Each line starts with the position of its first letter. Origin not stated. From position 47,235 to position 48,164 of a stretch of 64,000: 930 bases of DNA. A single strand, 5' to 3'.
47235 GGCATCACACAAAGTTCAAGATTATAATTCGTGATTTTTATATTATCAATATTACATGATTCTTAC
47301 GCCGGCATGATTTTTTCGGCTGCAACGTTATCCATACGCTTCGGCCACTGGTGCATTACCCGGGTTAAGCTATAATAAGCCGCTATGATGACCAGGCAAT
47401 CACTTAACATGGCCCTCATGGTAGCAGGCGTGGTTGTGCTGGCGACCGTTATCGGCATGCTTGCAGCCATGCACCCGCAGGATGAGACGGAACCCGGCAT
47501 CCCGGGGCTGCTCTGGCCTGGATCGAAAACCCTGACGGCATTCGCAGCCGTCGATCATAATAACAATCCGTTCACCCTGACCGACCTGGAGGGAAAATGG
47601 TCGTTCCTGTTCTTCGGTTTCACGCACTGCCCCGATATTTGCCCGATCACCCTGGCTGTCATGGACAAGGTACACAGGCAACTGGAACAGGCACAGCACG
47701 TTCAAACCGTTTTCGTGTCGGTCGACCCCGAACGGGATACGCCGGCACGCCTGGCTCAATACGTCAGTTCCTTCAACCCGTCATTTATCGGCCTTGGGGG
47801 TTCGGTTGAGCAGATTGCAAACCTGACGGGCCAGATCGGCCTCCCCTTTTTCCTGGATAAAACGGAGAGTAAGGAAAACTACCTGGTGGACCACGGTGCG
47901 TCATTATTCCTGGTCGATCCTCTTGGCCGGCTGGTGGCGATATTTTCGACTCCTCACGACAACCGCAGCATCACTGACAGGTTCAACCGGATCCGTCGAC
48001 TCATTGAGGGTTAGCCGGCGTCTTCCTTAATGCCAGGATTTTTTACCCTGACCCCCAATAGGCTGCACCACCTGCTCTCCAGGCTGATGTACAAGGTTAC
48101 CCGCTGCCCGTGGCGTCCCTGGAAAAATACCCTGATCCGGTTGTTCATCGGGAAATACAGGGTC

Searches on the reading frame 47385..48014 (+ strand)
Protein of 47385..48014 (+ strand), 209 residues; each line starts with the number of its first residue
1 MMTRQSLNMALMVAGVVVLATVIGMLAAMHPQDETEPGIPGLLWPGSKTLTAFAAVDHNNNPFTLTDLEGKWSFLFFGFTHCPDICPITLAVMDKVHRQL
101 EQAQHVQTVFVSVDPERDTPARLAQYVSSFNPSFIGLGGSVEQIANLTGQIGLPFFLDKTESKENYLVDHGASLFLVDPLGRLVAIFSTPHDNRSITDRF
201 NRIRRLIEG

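Call 29: search_protein_families(library=pfam, proteins=[window:47385-48014:+], max_evalue=0.001)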
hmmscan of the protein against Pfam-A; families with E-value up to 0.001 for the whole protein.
window:47385-48014:+ (209 aa): 2 families
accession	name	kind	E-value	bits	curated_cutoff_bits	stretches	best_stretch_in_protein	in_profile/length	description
PF02630.20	SCO1-SenC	-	1.6e-41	141.8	22.8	1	52-182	3-133/134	SCO1/SenC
PF00578.27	AhpC-TSA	-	4.4e-07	30.3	26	1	51-158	6-89/124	AhpC/TSA family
